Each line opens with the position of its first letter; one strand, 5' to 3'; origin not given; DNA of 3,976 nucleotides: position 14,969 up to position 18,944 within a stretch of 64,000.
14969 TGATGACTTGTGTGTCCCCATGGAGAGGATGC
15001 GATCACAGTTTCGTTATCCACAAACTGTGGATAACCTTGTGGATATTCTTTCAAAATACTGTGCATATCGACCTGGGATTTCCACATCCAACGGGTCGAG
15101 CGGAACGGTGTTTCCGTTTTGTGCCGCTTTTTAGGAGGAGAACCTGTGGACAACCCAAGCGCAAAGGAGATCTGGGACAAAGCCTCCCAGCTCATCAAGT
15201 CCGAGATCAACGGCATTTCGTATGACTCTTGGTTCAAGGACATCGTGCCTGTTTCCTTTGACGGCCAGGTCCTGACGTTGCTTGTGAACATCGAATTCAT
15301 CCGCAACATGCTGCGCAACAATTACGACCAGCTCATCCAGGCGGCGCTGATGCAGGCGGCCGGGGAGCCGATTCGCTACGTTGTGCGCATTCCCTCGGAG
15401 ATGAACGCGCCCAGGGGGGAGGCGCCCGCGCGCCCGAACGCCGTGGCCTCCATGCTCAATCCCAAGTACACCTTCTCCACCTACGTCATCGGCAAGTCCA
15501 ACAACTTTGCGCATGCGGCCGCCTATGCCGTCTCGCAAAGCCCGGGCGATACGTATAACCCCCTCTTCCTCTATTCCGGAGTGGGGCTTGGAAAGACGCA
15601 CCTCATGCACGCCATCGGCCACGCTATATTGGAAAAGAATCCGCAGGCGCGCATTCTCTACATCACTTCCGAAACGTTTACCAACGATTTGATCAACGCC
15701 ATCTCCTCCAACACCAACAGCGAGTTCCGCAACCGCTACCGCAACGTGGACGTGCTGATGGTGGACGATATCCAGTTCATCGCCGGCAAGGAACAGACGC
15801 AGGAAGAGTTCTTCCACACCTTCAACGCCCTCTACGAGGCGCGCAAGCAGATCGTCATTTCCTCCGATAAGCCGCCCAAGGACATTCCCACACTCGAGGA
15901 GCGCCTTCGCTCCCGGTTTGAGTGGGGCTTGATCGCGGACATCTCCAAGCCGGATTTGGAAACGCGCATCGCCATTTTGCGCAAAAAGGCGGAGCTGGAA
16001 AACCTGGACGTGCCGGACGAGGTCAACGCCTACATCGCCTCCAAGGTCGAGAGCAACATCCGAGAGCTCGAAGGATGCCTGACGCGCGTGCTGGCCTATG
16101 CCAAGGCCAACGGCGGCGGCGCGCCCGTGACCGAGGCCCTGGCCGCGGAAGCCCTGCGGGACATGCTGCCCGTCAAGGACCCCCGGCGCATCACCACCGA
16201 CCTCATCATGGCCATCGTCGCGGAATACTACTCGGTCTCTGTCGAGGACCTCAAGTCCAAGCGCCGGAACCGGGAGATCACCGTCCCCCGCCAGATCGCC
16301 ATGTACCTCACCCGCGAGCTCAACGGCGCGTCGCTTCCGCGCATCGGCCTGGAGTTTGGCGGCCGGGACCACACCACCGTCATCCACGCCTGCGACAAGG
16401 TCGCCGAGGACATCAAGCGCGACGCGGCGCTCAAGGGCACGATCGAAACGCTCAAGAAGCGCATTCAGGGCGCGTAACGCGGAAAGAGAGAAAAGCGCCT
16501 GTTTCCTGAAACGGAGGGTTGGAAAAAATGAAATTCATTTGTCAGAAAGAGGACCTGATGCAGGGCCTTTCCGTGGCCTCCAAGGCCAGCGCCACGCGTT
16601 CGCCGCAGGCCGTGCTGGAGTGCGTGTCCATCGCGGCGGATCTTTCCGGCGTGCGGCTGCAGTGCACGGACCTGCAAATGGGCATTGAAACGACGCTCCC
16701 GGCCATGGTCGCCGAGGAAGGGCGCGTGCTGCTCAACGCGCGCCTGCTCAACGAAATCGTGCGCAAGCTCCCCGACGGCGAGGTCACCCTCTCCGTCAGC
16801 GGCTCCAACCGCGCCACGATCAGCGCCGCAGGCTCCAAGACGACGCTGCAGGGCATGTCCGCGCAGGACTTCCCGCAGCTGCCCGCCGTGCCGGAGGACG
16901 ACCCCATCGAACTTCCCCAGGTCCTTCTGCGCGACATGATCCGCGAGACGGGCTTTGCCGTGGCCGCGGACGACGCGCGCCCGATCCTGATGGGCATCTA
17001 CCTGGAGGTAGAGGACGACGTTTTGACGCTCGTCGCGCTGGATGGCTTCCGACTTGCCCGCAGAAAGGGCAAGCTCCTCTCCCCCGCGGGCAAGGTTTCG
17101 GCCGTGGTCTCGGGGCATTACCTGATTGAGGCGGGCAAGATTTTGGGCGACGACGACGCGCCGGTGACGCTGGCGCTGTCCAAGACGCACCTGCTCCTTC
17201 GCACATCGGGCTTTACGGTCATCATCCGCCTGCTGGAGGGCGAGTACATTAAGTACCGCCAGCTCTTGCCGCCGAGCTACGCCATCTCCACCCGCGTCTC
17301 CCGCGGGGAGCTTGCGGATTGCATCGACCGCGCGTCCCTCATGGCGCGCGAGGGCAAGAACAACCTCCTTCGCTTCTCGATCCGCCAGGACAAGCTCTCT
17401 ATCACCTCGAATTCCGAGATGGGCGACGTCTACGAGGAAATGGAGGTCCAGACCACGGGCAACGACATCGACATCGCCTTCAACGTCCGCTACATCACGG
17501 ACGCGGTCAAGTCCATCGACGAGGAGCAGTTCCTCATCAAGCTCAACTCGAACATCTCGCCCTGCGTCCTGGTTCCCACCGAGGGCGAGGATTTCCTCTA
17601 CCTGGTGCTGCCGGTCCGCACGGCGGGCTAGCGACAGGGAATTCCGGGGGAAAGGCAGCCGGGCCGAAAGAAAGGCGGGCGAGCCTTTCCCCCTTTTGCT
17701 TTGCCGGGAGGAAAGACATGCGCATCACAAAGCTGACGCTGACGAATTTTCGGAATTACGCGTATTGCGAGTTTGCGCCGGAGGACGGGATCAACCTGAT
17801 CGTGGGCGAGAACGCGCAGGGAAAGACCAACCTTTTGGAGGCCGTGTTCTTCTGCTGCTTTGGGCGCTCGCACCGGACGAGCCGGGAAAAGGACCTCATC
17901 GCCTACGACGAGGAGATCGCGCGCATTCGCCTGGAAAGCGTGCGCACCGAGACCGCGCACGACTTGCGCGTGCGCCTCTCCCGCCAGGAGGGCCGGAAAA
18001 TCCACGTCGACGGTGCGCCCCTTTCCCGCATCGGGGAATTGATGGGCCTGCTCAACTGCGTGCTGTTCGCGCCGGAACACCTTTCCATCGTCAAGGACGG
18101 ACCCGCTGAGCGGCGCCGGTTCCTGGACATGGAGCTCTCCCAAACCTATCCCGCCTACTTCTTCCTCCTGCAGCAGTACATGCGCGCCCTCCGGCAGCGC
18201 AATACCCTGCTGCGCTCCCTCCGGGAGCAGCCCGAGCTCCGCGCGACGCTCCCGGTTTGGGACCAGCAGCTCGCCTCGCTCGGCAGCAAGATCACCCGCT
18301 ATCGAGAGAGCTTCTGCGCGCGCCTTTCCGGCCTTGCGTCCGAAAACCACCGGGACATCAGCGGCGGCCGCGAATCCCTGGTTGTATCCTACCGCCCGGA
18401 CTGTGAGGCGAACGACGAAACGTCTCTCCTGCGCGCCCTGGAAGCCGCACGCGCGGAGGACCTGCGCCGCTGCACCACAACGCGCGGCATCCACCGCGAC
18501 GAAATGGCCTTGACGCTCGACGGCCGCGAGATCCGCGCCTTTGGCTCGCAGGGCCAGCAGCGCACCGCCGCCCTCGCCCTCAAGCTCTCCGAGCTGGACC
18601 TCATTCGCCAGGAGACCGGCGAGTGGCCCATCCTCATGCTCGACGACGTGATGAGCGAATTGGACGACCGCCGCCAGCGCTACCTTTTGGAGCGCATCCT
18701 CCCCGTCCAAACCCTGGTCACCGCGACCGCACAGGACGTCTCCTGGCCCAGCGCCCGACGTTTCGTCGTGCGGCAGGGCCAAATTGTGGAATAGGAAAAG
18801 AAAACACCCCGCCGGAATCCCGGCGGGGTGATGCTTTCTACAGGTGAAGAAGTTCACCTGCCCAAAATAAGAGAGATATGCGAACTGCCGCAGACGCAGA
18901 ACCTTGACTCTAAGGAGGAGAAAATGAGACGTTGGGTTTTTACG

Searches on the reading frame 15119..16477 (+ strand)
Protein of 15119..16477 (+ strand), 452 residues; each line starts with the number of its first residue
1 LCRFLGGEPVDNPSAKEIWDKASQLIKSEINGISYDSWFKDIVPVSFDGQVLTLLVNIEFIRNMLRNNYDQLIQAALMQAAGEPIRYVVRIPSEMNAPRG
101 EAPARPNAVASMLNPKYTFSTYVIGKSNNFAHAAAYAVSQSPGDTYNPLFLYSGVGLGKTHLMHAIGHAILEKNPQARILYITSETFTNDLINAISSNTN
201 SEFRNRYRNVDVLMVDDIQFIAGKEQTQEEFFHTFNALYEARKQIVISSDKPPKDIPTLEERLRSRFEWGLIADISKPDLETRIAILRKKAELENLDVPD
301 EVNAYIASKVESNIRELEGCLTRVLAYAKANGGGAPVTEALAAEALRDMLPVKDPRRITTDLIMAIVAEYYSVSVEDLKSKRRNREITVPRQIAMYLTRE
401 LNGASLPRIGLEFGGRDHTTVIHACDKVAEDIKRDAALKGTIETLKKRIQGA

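Call 5: search_protein_families(library=pfam, proteins=[window:15119-16477:+])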
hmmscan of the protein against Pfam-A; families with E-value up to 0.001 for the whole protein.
window:15119-16477:+ (452 aa): 6 families
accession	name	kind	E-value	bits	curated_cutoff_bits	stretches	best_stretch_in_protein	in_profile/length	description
PF00308.24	Bac_DnaA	-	3.2e-73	245.7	23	1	113-273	1-161/162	Bacterial DnaA ATPAse domain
PF08299.17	Bac_DnaA_C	-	7.7e-31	106.4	31.5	1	361-428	2-69/69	Bacterial dnaA protein helix-turn-helix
PF11638.13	DnaA_N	-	3.7e-11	43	24.6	1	17-78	2-64/65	DnaA N-terminal domain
PF01695.23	IstB_IS21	-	3.2e-07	30.5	24.1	1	149-252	95-195/238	IstB-like ATP binding protein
PF00004.35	AAA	-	3.3e-05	24.8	21.2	1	150-241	2-98/131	ATPase family associated with various cellular activities (AAA)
PF22688.2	Hda_lid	-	0.00014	22.2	27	0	282-323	3-44/65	Hda, lid domain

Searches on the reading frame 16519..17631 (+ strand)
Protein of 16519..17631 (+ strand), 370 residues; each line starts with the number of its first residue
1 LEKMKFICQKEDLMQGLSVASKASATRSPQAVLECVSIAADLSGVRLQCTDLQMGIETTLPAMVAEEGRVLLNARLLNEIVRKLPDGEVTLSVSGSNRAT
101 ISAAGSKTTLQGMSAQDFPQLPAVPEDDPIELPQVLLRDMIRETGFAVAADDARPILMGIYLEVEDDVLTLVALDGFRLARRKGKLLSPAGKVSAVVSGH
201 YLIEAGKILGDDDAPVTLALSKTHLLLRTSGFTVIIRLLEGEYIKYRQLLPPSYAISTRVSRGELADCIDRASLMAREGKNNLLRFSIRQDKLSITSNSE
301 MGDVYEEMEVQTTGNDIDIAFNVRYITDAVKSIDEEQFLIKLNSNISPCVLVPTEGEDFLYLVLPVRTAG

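Call 5: search_protein_families(library=pfam, proteins=[window:16519-17631:+])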
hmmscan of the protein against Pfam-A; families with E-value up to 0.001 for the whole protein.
window:16519-17631:+ (370 aa): 3 families
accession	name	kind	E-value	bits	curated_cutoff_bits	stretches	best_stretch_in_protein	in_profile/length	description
PF00712.24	DNA_pol3_beta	-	1.1e-33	116.3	24.4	2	4-122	1-120/120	DNA polymerase III beta subunit, N-terminal domain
PF02768.20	DNA_pol3_beta_3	-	7e-27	94.1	27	1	247-367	1-121/121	DNA polymerase III beta subunit, C-terminal domain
PF02767.21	DNA_pol3_beta_2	-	5.7e-22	78.6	27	1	132-243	2-114/116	DNA polymerase III beta subunit, central domain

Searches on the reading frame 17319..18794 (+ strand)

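Call 5: search_protein_families(library=pfam, proteins=[window:17319-18794:+])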
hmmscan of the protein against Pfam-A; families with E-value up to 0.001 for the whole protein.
window:17319-18794:+ (491 aa): 5 families
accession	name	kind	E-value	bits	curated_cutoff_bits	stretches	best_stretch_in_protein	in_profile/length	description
PF02463.25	SMC_N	-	4.1e-18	66.1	40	1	136-469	2-196/220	RecF/RecN/SMC N terminal domain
PF13476.12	AAA_23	-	1.8e-15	58.6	27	1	138-230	1-92/201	AAA domain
PF13175.12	AAA_15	-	6e-08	33.1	32.1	1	134-176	1-43/374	AAA ATPase domain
PF13514.12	AAA_27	-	0.0001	22.4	22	1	134-199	1-66/206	AAA domain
PF13304.12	AAA_21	-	0.00022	21.8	27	0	158-182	1-28/304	AAA domain, putative AbiEii toxin, Type IV TA system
